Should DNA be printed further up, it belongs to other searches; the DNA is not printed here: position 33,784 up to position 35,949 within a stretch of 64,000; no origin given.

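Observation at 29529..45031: Polyuronate locus pairs a lyase front end with an oxidative back end but has no dehydratase or cycloisomerase: a possible direct unsaturated-uronate to KdgD route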

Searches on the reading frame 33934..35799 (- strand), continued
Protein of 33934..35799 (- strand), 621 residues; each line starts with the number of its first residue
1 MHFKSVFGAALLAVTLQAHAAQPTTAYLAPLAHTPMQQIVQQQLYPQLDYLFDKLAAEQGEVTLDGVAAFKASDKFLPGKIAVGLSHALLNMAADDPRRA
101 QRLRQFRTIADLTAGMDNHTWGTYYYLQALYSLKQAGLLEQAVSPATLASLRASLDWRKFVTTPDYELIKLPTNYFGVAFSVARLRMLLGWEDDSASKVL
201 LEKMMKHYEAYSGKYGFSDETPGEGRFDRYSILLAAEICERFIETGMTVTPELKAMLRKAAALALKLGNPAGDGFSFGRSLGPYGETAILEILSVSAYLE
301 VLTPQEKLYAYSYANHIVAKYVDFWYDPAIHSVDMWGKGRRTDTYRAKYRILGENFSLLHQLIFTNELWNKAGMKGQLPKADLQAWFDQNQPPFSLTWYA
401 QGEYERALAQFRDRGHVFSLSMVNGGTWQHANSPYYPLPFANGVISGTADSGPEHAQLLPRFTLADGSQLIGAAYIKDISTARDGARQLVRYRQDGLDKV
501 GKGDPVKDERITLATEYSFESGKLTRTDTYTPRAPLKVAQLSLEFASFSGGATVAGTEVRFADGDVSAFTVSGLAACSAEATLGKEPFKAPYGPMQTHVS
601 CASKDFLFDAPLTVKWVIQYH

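Call 48: find_encoding_contigs(protein=P0085, flank=10000, max_places=1)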
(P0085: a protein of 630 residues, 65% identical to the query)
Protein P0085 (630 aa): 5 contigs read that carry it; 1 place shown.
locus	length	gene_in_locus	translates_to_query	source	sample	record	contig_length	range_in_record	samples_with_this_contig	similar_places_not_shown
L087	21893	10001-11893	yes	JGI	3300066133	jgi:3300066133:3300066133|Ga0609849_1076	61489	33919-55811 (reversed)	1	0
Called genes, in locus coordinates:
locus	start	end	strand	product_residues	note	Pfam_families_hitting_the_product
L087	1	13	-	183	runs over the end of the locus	PF02673:BacA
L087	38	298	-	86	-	PF02673:BacA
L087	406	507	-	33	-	-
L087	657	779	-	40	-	-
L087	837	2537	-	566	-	PF07504:FTP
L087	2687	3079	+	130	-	-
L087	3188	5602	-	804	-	PF07715:Plug, PF00593:TonB_dep_Rec_b-barrel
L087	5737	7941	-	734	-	PF07470:Glyco_hydro_88, PF16153:DUF4861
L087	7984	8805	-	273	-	PF01073:3Beta_HSD, PF01370:Epimerase, PF04321:RmlD_sub_bind (weak), PF13460:NAD_binding_10, PF16363:GDP_Man_Dehyd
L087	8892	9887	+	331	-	PF00356:LacI, PF00532:Peripla_BP_1, PF13407:Peripla_BP_4, PF13377:Peripla_BP_3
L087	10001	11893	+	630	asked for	-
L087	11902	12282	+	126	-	PF02962:CHMI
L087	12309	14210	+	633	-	PF02837:Glyco_hydro_2_N, PF22666:Glyco_hydro_2_N2, PF00703:Glyco_hydro_2 (faint), PF02836:Glyco_hydro_2_C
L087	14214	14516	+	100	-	-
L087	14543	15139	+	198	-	PF00933:Glyco_hydro_3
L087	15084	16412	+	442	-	PF01915:Glyco_hydro_3_C, PF14310:Fn3-like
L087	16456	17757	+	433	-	PF02746:MR_MLE_N (weak), PF13378:MR_MLE_C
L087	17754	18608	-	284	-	PF01266:DAO (weak), PF02558:ApbA, PF03807:F420_oxidored (weak)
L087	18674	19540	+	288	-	PF00126:HTH_1, PF03466:LysR_substrate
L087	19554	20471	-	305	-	PF00126:HTH_1, PF03466:LysR_substrate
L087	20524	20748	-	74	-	-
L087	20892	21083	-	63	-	-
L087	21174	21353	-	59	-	-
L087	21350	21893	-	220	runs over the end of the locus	-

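Call 50: search_protein_families(library=ncbifam, proteins=[L087:16456-17757:+, L085:6019-6978:-, L086:11918-12877:+], max_evalue=1e-10)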
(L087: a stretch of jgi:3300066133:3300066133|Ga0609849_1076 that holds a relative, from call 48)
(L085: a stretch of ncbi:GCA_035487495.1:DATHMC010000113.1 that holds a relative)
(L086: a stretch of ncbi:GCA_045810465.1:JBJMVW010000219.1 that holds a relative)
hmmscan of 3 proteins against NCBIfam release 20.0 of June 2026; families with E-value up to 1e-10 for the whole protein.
L087:16456-17757:+ (433 aa): 5 families
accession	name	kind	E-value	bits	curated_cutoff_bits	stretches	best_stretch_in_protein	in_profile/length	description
TIGR03247.1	glucar-dehydr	equivalog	4.7e-255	846.2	828.7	1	1-433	9-441/441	glucarate dehydratase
NF043002.1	HProlDhtase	equivalog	1.6e-13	50.3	500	0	176-391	146-356/366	cis-3-hydroxy-L-proline dehydratase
NF040866.1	AraD_Arch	equivalog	5e-13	48.8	650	0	180-391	155-363/372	arabinonate dehydratase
NF047820.1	TalGalacDh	equivalog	3.2e-12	46.1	500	0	173-390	152-357/371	L-talarate/galactarate dehydratase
TIGR02534.1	mucon_cyclo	subfamily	1.7e-11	43.8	334.95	0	171-262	140-233/368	muconate/chloromuconate family cycloisomerase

L085:6019-6978:- (319 aa): 0 families

L086:11918-12877:+ (319 aa): 5 families
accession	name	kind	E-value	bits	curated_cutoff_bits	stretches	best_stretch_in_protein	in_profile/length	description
NF001469.0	PRK00325.1-4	equivalog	1.5e-66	224.9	366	1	24-308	45-353/360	polysaccharide lyase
NF001466.0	PRK00325.1-1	equivalog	8.3e-30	104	615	1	9-271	9-264/320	poly(beta-D-mannuronate) lyase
NF001467.0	PRK00325.1-2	equivalog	2.8e-28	98.8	429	1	78-259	100-288/364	mannuronate-specific alginate lyase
NF001468.0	PRK00325.1-3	equivalog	4.5e-27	95.1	711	1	86-247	112-280/373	mannuronate-specific alginate lyase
NF001470.0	PRK00325.1-5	equivalog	7.2e-25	87.6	743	1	89-258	112-288/367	mannuronate-specific alginate lyase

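Call 52: find_homologous_proteins(query=L087:16456-17757:+, max_evalue=1e-50)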
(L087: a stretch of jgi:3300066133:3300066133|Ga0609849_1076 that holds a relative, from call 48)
Query L087:16456-17757:+ (433 aa): 8000 proteins with E <= 1e-50 among 8000 candidates; the best 120 are listed.
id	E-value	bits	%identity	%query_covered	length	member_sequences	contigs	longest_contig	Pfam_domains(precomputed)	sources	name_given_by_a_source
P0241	0.0e+0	1013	-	-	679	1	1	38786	PF13378.13,PF02746.22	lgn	-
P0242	0.0e+0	1010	-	-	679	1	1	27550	PF13378.13,PF02746.22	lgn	-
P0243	1.8e-294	994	100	100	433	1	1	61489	PF13378.13,PF02746.22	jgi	jgi:glucarate dehydratase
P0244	1.6e-290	981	98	100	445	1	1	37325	PF13378.13,PF02746.22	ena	-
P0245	2.5e-288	974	97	100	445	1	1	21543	PF13378.13,PF02746.22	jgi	jgi:glucarate dehydratase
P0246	3.2e-287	970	100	97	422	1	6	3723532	PF13378.13,PF02746.22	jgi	jgi:glucarate dehydratase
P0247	2.6e-286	967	97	100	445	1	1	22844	PF13378.13,PF02746.22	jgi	jgi:glucarate dehydratase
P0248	8.0e-286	966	97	100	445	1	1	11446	PF13378.13,PF02746.22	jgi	jgi:glucarate dehydratase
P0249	9.2e-286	966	97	100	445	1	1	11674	PF13378.13,PF02746.22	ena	-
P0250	1.0e-285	965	96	100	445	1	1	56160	PF13378.13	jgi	jgi:glucarate dehydratase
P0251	1.9e-285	964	96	100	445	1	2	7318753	PF13378.13,PF02746.22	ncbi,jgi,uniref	ncbi:glucarate dehydratase [Duganella sp. CT11-25]|jgi:glucarate dehydratase|uniref:glucarate dehydr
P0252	1.2e-284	962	96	100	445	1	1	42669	PF13378.13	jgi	jgi:glucarate dehydratase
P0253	1.7e-284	961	96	100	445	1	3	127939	PF13378.13,PF02746.22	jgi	jgi:glucarate dehydratase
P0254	4.0e-284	960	96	100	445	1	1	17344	PF13378.13,PF02746.22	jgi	jgi:glucarate dehydratase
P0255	1.5e-280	948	94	100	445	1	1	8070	PF13378.13,PF02746.22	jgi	jgi:glucarate dehydratase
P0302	1.3e-264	896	89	100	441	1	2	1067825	PF13378.13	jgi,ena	-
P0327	1.1e-251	853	85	100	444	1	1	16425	PF13378.13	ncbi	-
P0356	1.1e-246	837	83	100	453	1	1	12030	PF13378.13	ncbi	-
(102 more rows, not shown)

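Call 53: find_encoding_contigs(protein=P0327, flank=10000, max_places=1)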
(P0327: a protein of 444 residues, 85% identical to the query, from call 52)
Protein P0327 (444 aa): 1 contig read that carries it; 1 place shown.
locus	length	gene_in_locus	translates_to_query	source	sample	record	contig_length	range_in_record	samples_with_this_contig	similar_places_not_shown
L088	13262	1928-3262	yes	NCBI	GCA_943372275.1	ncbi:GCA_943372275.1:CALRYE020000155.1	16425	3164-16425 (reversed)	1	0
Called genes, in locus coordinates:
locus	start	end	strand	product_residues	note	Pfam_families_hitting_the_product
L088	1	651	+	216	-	?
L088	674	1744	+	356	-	PF00356:LacI, PF00532:Peripla_BP_1, PF13407:Peripla_BP_4, PF13377:Peripla_BP_3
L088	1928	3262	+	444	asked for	PF13378:MR_MLE_C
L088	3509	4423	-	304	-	PF00294:PfkB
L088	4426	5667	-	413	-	PF07221:GlcNAc_2-epim, PF03663:Glyco_hydro_76 (weak)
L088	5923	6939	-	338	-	PF00356:LacI, PF00532:Peripla_BP_1, PF13407:Peripla_BP_4, PF13377:Peripla_BP_3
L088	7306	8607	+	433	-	PF07690:MFS_1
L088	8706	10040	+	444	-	PF02836:Glyco_hydro_2_C (faint), PF26410:GH5_mannosidase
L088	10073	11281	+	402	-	PF02065:Melibiase (weak), PF16499:Melibiase_2, PF17801:Melibiase_C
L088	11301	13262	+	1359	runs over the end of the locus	PF13385:Laminin_G_3, PF22666:Glyco_hydro_2_N2, PF02837:Glyco_hydro_2_N, PF00703:Glyco_hydro_2, PF02836:Glyco_hydro_2_C (weak), PF18368:Ig_GlcNase, PF00657:Lipase_GDSL, PF13472:Lipase_GDSL_2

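Call 54: find_encoding_contigs(protein=P0356, flank=10000, max_places=1)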
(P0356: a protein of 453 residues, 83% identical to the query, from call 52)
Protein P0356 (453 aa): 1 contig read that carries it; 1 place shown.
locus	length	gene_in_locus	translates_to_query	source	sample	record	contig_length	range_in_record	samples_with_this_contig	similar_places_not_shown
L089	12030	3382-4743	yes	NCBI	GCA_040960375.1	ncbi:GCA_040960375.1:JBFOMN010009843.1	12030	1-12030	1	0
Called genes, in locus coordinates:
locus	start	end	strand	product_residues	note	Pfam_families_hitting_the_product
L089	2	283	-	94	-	?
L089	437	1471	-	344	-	PF00356:LacI, PF00532:Peripla_BP_1, PF13407:Peripla_BP_4, PF13377:Peripla_BP_3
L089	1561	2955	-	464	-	PF07690:MFS_1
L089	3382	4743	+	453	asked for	PF13378:MR_MLE_C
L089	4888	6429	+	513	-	PF01266:DAO (weak), PF01494:FAD_binding_3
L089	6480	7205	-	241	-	-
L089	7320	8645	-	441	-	PF00756:Esterase, PF10503:Esterase_PHB, PF00326:Peptidase_S9 (faint)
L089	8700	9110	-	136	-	PF17723:RHH_8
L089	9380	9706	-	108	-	-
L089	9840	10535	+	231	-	PF11740:KfrA_N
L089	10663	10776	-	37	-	-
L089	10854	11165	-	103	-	-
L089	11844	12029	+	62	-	?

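Call 55: search_protein_representatives(protein=window:33934-35799:-)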
Query: 621 residues. Proteins with E-value up to 0.001 (for the whole library): 331; up to 1e-10: 247; up to 1e-30: 153. The best 150 are listed.
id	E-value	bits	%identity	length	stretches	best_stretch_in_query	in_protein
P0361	2.6e-253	858.5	61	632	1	8-620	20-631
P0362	1.3e-157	542.4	52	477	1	14-474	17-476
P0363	1.1e-143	496.5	44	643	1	38-602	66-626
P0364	6.6e-136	470.7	44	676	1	21-620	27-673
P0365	1.1e-131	456.8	38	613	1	35-620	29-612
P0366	4.6e-130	451.4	53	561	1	31-431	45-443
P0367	2.4e-127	442.5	67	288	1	36-324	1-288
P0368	1.2e-123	430.2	41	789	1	30-575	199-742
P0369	5.8e-119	414.8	44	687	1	23-620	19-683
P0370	5.7e-118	411.5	38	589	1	36-620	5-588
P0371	2.0e-115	403.1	36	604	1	35-614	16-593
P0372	3.7e-115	402.2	39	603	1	32-603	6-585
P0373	1.0e-112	394.1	34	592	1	32-620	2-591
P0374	4.9e-112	391.9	35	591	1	36-620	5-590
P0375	6.7e-112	391.5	38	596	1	35-584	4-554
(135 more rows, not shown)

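Call 57: search_solved_structures(query=A2, max_evalue=10)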
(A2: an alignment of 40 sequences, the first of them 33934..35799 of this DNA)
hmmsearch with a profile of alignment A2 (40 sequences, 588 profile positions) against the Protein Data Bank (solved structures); distinct sequences matched with E-value up to 10: 0.

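Call 58: search_protein_families(library=pfam, alignment_id=A2, max_evalue=0.01)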
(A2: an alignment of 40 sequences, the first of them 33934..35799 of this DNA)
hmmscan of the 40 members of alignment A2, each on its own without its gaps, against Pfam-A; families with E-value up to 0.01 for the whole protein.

A. member 1, window:33934-35799:- (621 aa): 0 families

B. families by the number of members that match (of 40 scanned): 0 families

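Call 70: search_solved_structures(query=L086:11918-12877:+, max_evalue=0.001)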
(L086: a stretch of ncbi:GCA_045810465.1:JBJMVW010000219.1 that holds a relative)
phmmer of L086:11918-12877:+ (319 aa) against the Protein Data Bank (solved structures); distinct sequences matched with E-value up to 0.001: 19.
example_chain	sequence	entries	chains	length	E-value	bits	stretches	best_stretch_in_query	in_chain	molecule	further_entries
7wxj_A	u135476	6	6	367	9.8e-52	179.3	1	13-309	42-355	poly(beta-D-mannuronate) lyase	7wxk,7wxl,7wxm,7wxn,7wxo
7xtf_A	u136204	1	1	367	2.9e-51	177.8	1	13-309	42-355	Poly(Beta-D-mannuronate) lyase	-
7wxr_A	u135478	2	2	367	1.9e-50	175.1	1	13-309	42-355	poly(beta-D-mannuronate) lyase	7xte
7wxp_A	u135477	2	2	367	2.6e-50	174.6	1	13-309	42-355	poly(beta-D-mannuronate) lyase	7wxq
7fhu_A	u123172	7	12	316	2.1e-48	168.4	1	25-309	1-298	Polysaccharide lyase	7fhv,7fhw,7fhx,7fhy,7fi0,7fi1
7fhz_A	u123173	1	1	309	2.1e-48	168.3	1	25-309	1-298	Polysaccharide lyase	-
7fi2_A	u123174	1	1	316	5.5e-47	163.7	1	25-309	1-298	Polysaccharide lyase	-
4ozv_A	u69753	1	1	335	4.8e-22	81.8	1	21-258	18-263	Alginate lyase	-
7sa8_A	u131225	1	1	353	5.8e-22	81.5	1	21-258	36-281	Alginate lyase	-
1hv6_A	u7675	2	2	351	5.2e-21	78.4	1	42-238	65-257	ALGINATE LYASE | PROTEIN (ALGINATE LYASE A1-III)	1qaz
4ozw_A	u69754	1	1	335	1.2e-20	77.2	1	21-258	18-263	Alginate lyase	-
4f13_A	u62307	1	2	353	1.9e-20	76.5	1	42-238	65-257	Alginate lyase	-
4f10_A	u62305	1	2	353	1.3e-19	73.8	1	42-238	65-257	Alginate lyase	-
4e1y_A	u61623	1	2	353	1.3e-19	73.7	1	42-238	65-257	Alginate lyase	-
9fi3_A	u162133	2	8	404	0.00025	23.6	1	140-234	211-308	Alginate lyase family protein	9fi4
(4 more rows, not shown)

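Call 71: search_solved_structures(query=L085:6019-6978:-, max_evalue=0.01)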
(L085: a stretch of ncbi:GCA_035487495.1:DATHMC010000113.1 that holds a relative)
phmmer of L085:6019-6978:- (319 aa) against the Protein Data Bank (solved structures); distinct sequences matched with E-value up to 0.01: 0.

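Call 73: find_related_loci(query=A1, collection=metagenome_contigs, flank=10000)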
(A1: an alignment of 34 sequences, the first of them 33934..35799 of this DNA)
Query A1 (621 aa) in metagenome_contigs; peptide patterns used: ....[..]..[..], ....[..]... (x = any residue, [..] = any of these).
600 stretches matched a pattern (row limit reached: there are more); 322 encode a relative of the query (tblastn E <= 1e-3); the best 80 are kept; 80 distinct loci.
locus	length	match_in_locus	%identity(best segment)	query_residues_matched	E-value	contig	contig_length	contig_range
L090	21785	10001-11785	71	27-621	0e+0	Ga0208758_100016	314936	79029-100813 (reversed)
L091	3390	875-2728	66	9-621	0e+0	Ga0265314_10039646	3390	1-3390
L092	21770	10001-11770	68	32-621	0e+0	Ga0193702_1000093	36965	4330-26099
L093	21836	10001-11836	65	12-621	0e+0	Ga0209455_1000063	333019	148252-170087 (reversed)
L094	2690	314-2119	65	20-621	0e+0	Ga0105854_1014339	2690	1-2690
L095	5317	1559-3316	67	36-621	0e+0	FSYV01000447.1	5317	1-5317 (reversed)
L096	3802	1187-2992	64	20-621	0e+0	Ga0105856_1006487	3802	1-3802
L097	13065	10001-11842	63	4-620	0e+0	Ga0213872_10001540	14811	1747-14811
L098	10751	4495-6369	63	2-621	0e+0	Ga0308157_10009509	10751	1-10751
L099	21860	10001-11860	63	1-621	0e+0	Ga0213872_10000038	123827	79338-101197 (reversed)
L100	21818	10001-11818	64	10-621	0e+0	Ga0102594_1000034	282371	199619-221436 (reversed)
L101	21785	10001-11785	65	27-621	0e+0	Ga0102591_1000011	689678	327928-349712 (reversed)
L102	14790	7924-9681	64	36-621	0e+0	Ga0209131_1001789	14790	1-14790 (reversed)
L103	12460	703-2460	64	36-621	0e+0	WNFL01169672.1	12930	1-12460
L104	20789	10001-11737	67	39-621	0e+0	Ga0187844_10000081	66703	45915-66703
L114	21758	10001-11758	63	35-621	0e+0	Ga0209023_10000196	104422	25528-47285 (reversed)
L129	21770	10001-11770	59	31-621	0e+0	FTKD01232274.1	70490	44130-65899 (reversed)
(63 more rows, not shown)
